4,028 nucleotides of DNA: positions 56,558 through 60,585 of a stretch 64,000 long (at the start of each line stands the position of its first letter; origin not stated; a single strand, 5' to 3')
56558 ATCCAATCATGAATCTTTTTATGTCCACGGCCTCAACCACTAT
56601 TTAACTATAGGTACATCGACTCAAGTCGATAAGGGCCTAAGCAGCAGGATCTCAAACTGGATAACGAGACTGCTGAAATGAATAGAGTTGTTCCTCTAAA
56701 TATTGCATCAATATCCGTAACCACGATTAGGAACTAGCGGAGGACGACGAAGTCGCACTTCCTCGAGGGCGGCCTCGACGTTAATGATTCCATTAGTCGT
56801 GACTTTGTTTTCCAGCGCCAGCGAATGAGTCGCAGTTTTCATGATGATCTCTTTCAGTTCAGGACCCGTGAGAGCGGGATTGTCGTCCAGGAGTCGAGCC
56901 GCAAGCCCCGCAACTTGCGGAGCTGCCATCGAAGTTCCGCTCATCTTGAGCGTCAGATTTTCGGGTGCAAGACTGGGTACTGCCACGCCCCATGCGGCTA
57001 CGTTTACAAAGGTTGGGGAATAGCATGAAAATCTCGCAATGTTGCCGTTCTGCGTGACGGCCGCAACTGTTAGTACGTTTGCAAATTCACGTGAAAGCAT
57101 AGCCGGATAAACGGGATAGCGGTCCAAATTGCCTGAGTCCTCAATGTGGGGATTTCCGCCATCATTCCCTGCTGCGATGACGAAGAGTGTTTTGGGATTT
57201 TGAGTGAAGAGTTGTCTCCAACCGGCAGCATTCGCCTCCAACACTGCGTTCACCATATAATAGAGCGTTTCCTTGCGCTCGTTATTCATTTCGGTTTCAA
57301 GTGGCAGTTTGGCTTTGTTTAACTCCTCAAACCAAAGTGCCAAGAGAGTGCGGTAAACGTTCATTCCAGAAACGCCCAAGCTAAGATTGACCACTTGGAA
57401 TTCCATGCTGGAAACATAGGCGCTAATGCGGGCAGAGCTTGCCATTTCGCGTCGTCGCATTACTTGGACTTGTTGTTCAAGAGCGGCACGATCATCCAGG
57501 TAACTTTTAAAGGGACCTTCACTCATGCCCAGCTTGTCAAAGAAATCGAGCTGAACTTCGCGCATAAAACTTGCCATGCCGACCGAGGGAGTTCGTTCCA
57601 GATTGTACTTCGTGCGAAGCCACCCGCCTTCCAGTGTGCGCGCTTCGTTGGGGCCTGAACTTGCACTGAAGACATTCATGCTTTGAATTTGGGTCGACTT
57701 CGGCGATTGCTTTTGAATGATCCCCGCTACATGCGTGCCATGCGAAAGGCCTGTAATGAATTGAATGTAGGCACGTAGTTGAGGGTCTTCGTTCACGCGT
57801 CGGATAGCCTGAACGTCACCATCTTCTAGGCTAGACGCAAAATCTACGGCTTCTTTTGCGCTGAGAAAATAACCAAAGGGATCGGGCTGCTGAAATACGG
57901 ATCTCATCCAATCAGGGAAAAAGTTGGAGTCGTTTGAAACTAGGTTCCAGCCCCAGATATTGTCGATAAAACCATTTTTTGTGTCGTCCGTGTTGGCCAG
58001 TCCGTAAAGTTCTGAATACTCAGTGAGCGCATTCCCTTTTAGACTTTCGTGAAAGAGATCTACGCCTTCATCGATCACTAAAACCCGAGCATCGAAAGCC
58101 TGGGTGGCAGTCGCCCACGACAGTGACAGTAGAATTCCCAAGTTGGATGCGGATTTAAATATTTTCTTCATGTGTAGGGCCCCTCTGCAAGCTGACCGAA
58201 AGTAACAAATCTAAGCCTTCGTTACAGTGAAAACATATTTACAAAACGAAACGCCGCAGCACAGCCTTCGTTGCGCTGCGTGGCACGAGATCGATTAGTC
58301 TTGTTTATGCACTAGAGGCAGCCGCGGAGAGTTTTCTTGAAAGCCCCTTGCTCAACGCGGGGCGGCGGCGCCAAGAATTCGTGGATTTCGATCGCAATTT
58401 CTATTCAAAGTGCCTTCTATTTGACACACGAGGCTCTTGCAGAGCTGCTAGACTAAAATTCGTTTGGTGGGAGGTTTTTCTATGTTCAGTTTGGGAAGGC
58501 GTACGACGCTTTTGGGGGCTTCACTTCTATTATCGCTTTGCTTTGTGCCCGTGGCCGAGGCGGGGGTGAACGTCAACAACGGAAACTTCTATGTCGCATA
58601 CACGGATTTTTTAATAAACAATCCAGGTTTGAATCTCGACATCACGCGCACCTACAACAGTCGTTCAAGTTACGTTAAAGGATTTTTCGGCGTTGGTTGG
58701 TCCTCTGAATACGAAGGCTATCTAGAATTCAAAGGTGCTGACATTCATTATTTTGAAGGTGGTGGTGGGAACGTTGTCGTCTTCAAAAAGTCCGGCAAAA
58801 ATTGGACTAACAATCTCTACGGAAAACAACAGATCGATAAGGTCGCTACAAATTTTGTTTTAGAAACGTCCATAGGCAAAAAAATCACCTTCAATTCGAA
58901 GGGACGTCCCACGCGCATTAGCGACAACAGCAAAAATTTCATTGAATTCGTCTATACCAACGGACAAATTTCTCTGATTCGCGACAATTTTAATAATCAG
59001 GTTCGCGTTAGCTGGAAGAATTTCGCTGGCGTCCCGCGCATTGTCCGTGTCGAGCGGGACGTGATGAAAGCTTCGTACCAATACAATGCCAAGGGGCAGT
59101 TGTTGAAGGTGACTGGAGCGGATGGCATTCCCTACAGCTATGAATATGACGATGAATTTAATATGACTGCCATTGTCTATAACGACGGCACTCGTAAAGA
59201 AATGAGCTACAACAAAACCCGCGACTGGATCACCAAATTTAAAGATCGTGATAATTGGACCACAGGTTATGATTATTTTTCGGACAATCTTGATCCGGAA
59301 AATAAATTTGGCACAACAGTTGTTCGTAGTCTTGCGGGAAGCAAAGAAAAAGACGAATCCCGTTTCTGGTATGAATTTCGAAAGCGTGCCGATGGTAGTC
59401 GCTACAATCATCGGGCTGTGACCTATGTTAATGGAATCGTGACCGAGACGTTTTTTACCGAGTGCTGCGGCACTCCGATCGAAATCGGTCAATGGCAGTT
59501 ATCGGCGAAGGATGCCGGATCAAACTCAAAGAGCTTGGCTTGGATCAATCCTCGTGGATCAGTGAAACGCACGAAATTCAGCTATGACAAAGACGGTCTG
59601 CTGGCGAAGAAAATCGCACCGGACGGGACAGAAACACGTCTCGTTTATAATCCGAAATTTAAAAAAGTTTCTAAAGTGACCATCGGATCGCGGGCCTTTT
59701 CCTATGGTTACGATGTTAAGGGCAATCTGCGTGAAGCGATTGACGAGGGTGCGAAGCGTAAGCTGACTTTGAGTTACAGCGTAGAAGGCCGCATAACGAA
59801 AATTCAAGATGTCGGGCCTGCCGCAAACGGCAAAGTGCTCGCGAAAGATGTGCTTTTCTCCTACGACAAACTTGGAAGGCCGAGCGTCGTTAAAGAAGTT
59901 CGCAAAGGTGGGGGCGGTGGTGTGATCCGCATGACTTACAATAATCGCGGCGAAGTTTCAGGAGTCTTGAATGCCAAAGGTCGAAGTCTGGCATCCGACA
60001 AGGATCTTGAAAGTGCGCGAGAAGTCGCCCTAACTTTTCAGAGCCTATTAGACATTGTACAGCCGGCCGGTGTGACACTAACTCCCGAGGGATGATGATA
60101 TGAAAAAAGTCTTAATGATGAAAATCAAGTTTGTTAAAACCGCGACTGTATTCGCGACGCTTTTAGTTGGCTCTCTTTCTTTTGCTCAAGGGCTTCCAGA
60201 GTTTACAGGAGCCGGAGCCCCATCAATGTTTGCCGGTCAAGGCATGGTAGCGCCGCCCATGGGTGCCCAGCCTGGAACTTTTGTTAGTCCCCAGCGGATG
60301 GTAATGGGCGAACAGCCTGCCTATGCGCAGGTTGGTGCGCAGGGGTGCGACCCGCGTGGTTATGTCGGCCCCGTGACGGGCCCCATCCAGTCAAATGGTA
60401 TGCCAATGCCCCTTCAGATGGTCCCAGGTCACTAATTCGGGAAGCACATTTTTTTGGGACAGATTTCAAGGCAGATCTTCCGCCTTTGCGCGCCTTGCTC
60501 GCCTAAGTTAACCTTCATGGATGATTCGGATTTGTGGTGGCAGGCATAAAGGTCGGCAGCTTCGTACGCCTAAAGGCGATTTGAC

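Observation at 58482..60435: Probable hit locus (bd0109-like Rhs + bd0108-like disordered peptide) in a divergent lineage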

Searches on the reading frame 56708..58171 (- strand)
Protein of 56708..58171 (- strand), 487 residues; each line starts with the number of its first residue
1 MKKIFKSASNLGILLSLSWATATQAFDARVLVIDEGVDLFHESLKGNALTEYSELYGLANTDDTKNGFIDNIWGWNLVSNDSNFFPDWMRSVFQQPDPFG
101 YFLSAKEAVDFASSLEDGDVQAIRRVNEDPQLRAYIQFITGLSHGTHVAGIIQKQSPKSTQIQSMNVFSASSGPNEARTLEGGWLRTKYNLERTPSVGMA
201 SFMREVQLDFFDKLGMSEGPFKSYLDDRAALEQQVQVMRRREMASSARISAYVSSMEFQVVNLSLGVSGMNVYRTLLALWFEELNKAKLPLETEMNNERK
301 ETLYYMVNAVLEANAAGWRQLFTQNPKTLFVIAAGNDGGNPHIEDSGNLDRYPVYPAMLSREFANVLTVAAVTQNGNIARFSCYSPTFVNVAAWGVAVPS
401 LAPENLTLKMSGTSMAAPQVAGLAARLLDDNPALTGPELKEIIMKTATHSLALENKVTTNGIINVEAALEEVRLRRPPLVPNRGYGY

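Call 3: search_protein_families(library=pfam, proteins=[window:56708-58171:-], max_evalue=0.01)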
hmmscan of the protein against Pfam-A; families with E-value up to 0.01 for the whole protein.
window:56708-58171:- (487 aa): 1 family
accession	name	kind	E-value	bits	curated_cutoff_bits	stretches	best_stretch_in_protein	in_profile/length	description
PF00082.27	Peptidase_S8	-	4e-33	115.4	21.8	1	30-450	6-276/288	Subtilase family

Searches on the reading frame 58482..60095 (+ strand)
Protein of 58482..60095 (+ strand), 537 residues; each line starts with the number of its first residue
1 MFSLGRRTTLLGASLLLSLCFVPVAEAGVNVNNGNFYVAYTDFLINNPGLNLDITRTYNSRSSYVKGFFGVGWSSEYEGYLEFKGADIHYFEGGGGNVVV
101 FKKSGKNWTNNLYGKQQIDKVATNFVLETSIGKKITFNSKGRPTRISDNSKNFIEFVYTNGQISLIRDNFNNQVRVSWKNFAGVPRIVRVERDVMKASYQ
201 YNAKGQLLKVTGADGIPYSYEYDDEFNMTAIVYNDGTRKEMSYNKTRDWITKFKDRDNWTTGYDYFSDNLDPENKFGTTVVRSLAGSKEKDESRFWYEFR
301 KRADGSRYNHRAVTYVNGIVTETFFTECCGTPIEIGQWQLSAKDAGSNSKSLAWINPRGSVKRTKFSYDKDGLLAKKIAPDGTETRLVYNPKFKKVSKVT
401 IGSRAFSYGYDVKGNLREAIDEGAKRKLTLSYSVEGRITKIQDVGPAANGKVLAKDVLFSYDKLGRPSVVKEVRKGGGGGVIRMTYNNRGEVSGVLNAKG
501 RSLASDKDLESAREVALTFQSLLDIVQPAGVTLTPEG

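Call 3: search_protein_families(library=pfam, proteins=[window:58482-60095:+], max_evalue=0.01)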
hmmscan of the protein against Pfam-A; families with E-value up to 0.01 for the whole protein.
window:58482-60095:+ (537 aa): 2 families
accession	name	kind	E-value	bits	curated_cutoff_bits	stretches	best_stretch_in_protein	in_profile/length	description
PF05593.20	RHS_repeat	-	1.3e-22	80.1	22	1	201-237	1-37/38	RHS Repeat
PF20148.4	DUF6531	-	2.7e-14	53.7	24.1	1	29-95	4-69/74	Domain of unknown function (DUF6531)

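Call 4: search_protein_families(library=ncbifam, proteins=[window:58482-60095:+], max_evalue=0.01)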
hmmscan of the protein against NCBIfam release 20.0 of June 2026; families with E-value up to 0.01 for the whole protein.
window:58482-60095:+ (537 aa): 2 families
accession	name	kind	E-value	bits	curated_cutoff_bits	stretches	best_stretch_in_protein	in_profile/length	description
TIGR01643.1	YD_repeat_2x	repeat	3.8e-15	55.7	15.8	1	201-236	1-36/42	YD repeat-containing protein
NF041261.1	RHS_core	equivalog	5.5e-09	34.4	2000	1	161-248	545-630/1261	RHS element core protein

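Call 5: find_homologous_proteins(query=window:58482-60095:+)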
Query window:58482-60095:+ (537 aa): 104 proteins with E <= 0.001 among 8000 candidates.
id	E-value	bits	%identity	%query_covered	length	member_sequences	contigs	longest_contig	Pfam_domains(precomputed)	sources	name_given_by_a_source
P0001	0.0e+0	1217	100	100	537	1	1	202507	PF05593.20,PF25023.2,PF20148.5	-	-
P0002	7.0e-288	974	78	100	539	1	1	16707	PF05593.20,PF25023.2,PF20148.5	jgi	jgi:YD repeat-containing protein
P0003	7.4e-268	908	77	93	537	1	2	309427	PF05593.20,PF25023.2,PF20148.5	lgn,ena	-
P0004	2.1e-192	659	56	99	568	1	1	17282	PF05593.20,PF25023.2,PF20148.5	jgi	jgi:YD repeat-containing protein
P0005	3.8e-191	655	56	99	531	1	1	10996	PF05593.20,PF25023.2,PF20148.5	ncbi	ncbi:MAG: DUF6531 domain-containing protein [Bdellovibrionota bacterium]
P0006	4.4e-191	654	55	98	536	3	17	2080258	PF05593.20,PF25023.2,PF20148.5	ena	-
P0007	6.8e-189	647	56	99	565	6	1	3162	PF05593.20,PF25023.2,PF20148.5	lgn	-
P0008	1.3e-188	646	55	99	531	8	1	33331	PF05593.20,PF25023.2,PF20148.5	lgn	-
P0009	1.3e-186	640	56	99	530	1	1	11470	PF05593.20,PF25023.2,PF20148.5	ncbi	-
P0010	2.2e-186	639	56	98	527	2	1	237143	PF05593.20,PF25023.2,PF20148.5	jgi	jgi:YD repeat-containing protein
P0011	2.3e-184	632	55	99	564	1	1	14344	PF05593.20,PF25023.2,PF20148.5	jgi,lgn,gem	-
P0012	3.0e-184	632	56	97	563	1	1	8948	PF05593.20,PF25023.2,PF20148.5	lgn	-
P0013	3.1e-183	628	56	98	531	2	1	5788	PF05593.20,PF25023.2,PF20148.5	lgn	-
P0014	5.6e-183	628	58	95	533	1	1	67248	PF05593.20,PF25023.2,PF20148.5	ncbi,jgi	jgi:YD repeat-containing protein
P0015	7.3e-183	627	55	97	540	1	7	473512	PF05593.20,PF25023.2,PF20148.5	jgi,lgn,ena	-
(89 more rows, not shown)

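Call 11: find_related_loci(query=A1, collection=genome_contigs, flank=10000)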
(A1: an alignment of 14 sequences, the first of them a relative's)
Query A1 (537 aa) in genome_contigs; peptide patterns used: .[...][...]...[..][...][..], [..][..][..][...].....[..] (x = any residue, [..] = any of these).
376 stretches matched a pattern; 257 encode a relative of the query (tblastn E <= 1e-3); the best 80 are kept; 80 distinct loci.
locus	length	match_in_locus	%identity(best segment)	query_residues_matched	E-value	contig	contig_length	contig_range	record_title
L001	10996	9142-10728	56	7-537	0e+0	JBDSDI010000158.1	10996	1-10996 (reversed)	MAG: Bdellovibrionota bacterium isolate cluster1_bin.178 k127_10495121, whole genome shotgun sequence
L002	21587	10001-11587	56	7-537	0e+0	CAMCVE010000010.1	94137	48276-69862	MAG: Bacteriovorax stolpii isolate ME-21oct19-152 genome assembly, contig: ME-21oct19-C270, whole genome shotgun sequenc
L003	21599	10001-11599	53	2-537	8e-179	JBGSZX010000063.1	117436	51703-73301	MAG: Bdellovibrionota bacterium isolate JTS-AC59 k141_4400488, whole genome shotgun sequence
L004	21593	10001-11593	50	1-536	1e-176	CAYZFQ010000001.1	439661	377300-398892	MAG TPA_asm: uncultured Bacteriovoracaceae bacterium isolate SRP296810_co1_92 genome assembly, contig: NODE_5_length_439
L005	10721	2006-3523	55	30-537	3e-175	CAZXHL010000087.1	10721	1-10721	MAG TPA_asm: uncultured Bacteriovorax sp. isolate SRP118108_co1_485 genome assembly, contig: NODE_6066_length_10721_cov_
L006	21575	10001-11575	49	10-536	1e-163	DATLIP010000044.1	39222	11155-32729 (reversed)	MAG TPA_asm: Bdellovibrionota bacterium isolate SMAG_U13672 k141_817950, whole genome shotgun sequence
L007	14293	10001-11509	52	36-537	5e-161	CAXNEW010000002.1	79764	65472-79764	MAG: Bdellovibrionota bacterium isolate LH-05nov19-147 genome assembly, contig: LH-05nov19-C425, whole genome shotgun se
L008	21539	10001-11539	47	28-537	5e-148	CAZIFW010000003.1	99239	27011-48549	MAG TPA_asm: uncultured Bacteriovoracaceae bacterium isolate SRP199154_co2_64 genome assembly, contig: NODE_132_length_9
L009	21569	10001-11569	46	15-537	1e-145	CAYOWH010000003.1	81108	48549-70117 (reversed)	MAG TPA_asm: uncultured Bacteriovoracaceae bacterium isolate SRP193358_co1_710 genome assembly, contig: NODE_406_length_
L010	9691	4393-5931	46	25-537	1e-145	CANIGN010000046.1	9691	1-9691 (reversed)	MAG: Bacteriovoracaceae bacterium isolate RE-9nov16-340 genome assembly, contig: RE-9nov16-C18145, whole genome shotgun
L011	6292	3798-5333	46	26-537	3e-146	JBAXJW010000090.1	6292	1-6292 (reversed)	MAG: bacterium isolate ELA385 MAG385_90, whole genome shotgun sequence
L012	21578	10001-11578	46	14-537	6e-145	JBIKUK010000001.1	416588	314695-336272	MAG: Bdellovibrionota bacterium isolate ME2015-08-11_3300044626_group6_bin38 Rohwer_bin1157_scaffold_1_c1, whole genome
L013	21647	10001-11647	44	16-537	5e-144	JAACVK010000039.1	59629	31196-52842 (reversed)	MAG: bacterium isolate CG_2015-01t_44_12 CG_2015-01t_curated_scaffold_177, whole genome shotgun sequence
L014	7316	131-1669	46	25-537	8e-143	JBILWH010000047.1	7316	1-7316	MAG: Bdellovibrionota bacterium isolate ME2018-09-14_3300042561_group8_bin178 Rohwer_bin1158_scaffold_10810_c2, whole ge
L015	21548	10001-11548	45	25-537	2e-142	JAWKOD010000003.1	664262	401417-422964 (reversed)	MAG: Bdellovibrionota bacterium isolate ABC2.20 ABC2.20.fa-3, whole genome shotgun sequence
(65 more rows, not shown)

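Call 33: find_encoding_contigs(protein=P0002, flank=8000, max_places=2)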
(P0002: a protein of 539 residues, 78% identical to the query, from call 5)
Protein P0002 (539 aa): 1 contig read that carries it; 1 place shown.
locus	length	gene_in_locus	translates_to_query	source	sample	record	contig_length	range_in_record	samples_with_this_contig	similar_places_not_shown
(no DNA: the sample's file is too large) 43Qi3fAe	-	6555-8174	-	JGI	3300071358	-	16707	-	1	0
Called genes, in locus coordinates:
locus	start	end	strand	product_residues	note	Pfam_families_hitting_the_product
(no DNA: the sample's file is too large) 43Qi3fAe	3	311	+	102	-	?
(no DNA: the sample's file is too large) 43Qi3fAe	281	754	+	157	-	-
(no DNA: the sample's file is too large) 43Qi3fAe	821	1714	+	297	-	PF08666:SAF (weak), PF16976:RcpC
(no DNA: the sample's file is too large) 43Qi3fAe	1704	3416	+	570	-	PF00263:Secretin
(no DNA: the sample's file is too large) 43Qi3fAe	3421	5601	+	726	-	PF00005:ABC_tran (faint), PF00142:Fer4_NifH (faint), PF01656:CbiA, PF10609:ParA, PF13614:AAA_31, PF00437:T2SSE, PF27713:UCP018868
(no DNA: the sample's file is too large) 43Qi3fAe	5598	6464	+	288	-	PF00482:T2SSF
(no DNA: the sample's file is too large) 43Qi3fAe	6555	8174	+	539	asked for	PF20148:DUF6531, PF25023:TEN_YD-shell (faint), PF05593:RHS_repeat (weak)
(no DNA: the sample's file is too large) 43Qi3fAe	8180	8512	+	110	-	-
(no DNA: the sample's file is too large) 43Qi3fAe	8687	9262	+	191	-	PF03602:Cons_hypoth95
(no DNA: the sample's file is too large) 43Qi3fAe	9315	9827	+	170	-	PF01467:CTP_transf_like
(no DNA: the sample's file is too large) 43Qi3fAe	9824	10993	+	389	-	PF00155:Aminotran_1_2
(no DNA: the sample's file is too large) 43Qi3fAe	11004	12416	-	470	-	PF07992:Pyr_redox_2 (weak), PF00890:FAD_binding_2 (weak), PF01134:GIDA, PF01266:DAO (weak), PF13450:NAD_binding_8 (weak)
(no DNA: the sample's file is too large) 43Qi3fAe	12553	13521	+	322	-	-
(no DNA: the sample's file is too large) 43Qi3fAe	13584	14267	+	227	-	PF01618:MotA_ExbB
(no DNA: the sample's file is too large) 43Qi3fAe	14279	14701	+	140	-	PF02472:ExbD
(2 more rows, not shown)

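Call 34: find_encoding_contigs(protein=P0003, flank=8000, max_places=2)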
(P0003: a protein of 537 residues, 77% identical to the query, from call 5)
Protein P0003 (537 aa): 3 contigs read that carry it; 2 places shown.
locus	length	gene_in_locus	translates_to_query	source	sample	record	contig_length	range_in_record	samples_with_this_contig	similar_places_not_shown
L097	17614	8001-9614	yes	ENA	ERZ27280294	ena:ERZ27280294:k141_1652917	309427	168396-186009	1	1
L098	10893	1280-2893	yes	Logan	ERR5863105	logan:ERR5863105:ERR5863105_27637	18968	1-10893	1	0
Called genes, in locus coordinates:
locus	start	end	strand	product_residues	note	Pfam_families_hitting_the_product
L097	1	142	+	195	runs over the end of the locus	-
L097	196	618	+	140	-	-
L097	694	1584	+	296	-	PF08666:SAF (weak), PF16976:RcpC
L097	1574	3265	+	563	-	PF00263:Secretin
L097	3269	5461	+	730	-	PF00005:ABC_tran (faint), PF00142:Fer4_NifH (faint), PF01656:CbiA, PF10609:ParA, PF13191:AAA_16 (faint), PF13614:AAA_31, PF00437:T2SSE, PF27713:UCP018868, +1 more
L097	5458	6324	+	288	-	PF00482:T2SSF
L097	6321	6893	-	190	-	PF01797:Y1_Tnp (weak)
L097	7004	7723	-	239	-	PF13855:LRR_8 (faint), PF25019:LRR_R13L1-DRL21 (faint), PF12799:LRR_4 (faint), PF23598:LRR_14, PF25013:LRR_Zer-1 (faint), PF23211:LRR_LRWD1 (faint), PF23598:LRR_14 (weak)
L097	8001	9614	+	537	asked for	PF20148:DUF6531, PF25023:TEN_YD-shell (faint), PF05593:RHS_repeat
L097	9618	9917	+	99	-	-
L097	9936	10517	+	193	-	PF03602:Cons_hypoth95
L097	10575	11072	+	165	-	PF01467:CTP_transf_like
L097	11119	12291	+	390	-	PF00155:Aminotran_1_2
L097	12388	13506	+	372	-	-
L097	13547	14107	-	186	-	-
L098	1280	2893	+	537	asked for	PF20148:DUF6531, PF25023:TEN_YD-shell (faint), PF05593:RHS_repeat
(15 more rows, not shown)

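Call 49: predict_structure(alignment_id=A1)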
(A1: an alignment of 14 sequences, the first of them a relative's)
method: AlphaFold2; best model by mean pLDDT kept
length: 537 residues; sequences in the alignment: 14
mean_pLDDT: 82.7   pTM: 0.67
mean pLDDT of the five models: 82.7, 82.0, 80.7, 79.9, 78.4
residues with pLDDT >= 90: 202; 70-90: 267; 50-70: 40; < 50: 28
segments of 3 or more residues with pLDDT < 50: 1-25, 535-537
pLDDT, mean of each block of 10 residues (from residue 1): 28 27 46 73 83 80 65 72 91 73 89 82 90 90 90 92 93 94 90 91 90 87 86 89 83 89 89 89 86 91 79 92 86 93 78 87 93 89 94 90 93 89 91 84 79 83 84 82 82 83 84 84 84 53
secondary structure, 60 per line:
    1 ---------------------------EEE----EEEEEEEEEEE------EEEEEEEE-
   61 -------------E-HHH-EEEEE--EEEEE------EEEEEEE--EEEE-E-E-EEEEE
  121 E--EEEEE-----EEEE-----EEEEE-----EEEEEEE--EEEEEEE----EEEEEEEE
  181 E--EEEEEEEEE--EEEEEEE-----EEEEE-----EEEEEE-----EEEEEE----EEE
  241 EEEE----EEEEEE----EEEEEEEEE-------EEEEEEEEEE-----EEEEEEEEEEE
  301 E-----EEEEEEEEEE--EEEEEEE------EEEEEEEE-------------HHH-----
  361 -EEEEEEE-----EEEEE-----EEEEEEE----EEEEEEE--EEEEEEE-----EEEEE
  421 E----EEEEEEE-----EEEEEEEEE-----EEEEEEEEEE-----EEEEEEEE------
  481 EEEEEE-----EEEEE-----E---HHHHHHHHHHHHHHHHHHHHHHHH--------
elements in order: E28-30 E35-45 E52-59 E80-84 E87-91 E98-104 E107-110 E116-121 E124-128 E134-137 E143-147 E153-159 E162-168 E173-181 E184-192 E195-201 E207-211 E217-222 E228-233 E238-244 E249-254 E259-267 E275-284 E290-301 E307-316 E319-325 E332-339 E362-368 E374-378 E384-390 E395-401 E404-410 E416-421 E426-432 E438-446 E452-461 E467-474 E481-486 E492-496 H506-529

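Call 52: fold_search(model_id=the predicted structure, library=pdb)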
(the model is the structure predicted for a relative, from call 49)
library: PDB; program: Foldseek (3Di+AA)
matches with E <= 10: 706; with E <= 0.001: 54
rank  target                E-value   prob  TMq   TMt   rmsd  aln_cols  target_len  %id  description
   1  7q97_A                8.3e-20  1.00  0.20  0.12  24.7       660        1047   14  Structure of the bacterial type VI secretion system effector RhsA. (released 2021-12-22)
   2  8qja_D                1.5e-19  1.00  0.24  0.15  22.9       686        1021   14  T6SS-linked Rhs repeat protein - Advenella mimigardefordensis VgrG-Rhs core (released 2024-09-25)
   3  8qjc                  3.3e-19  1.00  0.25  0.14  28.3       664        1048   14  T6SS-linked Rhs repeat protein - Salmonella bongori Rhs-core domain with toxin domain (released 2024-09-25)
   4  8qjd_B                3.3e-19  1.00  0.24  0.13  28.1       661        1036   14  T6SS-linked Rhs repeat protein - Salmonella bongori Rhs-core domain (released 2024-09-25)
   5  8qjb_A                2.3e-18  1.00  0.14  0.08  31.7       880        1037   12  T6SS-linked Rhs repeat protein - Salmonella bongori Rhs-core domain extended N-terminus (released 2024-09-25)
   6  8cp6_B                3.6e-18  1.00  0.40  0.21  21.5       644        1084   16  Type six secretion system exported effector 5 (Tse5) (released 2023-12-06)
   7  8qja_C                3.6e-18  1.00  0.21  0.13  27.9       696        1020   12  T6SS-linked Rhs repeat protein - Advenella mimigardefordensis VgrG-Rhs core (released 2024-09-25)
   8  8qja_B                5.9e-18  1.00  0.26  0.16  18.8       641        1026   15  T6SS-linked Rhs repeat protein - Advenella mimigardefordensis VgrG-Rhs core (released 2024-09-25)
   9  8qja_A                7.1e-18  1.00  0.24  0.15  18.6       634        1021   15  T6SS-linked Rhs repeat protein - Advenella mimigardefordensis VgrG-Rhs core (released 2024-09-25)
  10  8h8b                  6.9e-17  1.00  0.22  0.13  21.8       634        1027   11  Type VI secretion system effector RhsP in its pre-autoproteolysis and monomeric form (released 2023-01-18)
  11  8uy4_A                1.3e-16  1.00  0.24  0.12  18.9       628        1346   12  Acinetobacter baumannii Tse15 Rhs effector (released 2024-10-09)
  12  8uxt                  2.2e-16  1.00  0.36  0.15  28.2       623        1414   13  Acinetobacter baumannii Tse15 Rhs effector, toxin cleavage mutant (D1369N, D1391N) (released 2024-10-09)
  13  9ifo_A                5.0e-15  1.00  0.26  0.11  30.6       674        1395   12  Structure of Teneurin-Like Protein (TLP) (released 2026-03-11)
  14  8fia_A                1.0e-14  1.00  0.21  0.07  28.5       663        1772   12  The structure of fly Teneurin self assembly (released 2023-05-03)
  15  8r51_A                7.3e-14  1.00  0.22  0.08  29.6       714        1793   12  Mouse teneurin-3 non-compact subunit - A1B1 isoform (released 2024-05-08)
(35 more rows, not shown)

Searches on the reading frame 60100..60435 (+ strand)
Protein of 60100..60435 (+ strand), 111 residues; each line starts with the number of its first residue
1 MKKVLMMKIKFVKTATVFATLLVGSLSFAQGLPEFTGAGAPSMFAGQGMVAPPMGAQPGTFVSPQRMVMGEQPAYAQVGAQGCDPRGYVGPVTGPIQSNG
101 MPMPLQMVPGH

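Call 3: search_protein_families(library=pfam, proteins=[window:60100-60435:+], max_evalue=0.01)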
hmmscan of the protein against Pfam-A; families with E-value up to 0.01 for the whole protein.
window:60100-60435:+ (111 aa): 0 families

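Call 4: search_protein_families(library=ncbifam, proteins=[window:60100-60435:+], max_evalue=0.01)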
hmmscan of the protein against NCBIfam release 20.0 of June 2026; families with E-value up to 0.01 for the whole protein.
window:60100-60435:+ (111 aa): 0 families

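Call 9: find_homologous_proteins(query=window:60100-60435:+, max_evalue=0.01)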
Query window:60100-60435:+ (111 aa): 1 proteins with E <= 0.01 among 10 candidates.
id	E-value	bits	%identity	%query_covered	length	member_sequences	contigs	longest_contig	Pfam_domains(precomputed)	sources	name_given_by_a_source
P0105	5.8e-65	234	100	100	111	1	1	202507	-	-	-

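Call 64: search_protein_representatives(alignment_id=A3)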
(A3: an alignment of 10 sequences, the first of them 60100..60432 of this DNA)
Query: 10 sequences, 103 profile positions. Proteins with E-value up to 0.001 (for the whole library): 36; up to 1e-10: 12; up to 1e-30: 0. The best 36 are listed.
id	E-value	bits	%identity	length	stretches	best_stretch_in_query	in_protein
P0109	9.7e-26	106.6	-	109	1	1-103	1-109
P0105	5.3e-25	104.2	-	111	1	1-102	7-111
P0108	1.1e-24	103.2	-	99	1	1-102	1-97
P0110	1.4e-22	96.5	-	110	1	6-102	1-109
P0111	1.8e-20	89.7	-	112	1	5-102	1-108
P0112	1.3e-19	87.0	-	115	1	1-102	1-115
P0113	1.5e-18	83.5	-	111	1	1-102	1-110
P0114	2.7e-18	82.7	-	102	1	1-103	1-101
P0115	1.5e-16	77.1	-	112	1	2-103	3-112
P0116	4.5e-13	65.9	-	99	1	1-102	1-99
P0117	5.8e-12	62.4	-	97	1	5-102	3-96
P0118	6.5e-11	59.0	-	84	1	15-103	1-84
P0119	1.3e-10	58.0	-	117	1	3-103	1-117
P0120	2.1e-10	57.3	-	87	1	3-92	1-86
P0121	2.5e-10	57.1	-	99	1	5-102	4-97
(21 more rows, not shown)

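Call 65: predict_structure(alignment_id=A3)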
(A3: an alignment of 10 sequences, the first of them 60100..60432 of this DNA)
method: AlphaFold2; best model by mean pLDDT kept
length: 111 residues; sequences in the alignment: 10
mean_pLDDT: 54.1   pTM: 0.21
mean pLDDT of the five models: 54.1, 52.3, 51.4, 50.2, 47.6
residues with pLDDT >= 90: 0; 70-90: 16; 50-70: 52; < 50: 43
segments of 3 or more residues with pLDDT < 50: 31-41, 43-49, 51-54, 56-58, 60-64, 78-80, 109-111
pLDDT, mean of each block of 10 residues (from residue 1): 71 74 57 45 44 46 49 52 52 53 52 34
secondary structure, 60 per line:
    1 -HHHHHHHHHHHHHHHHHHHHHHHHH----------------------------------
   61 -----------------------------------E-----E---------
elements in order: H2-26
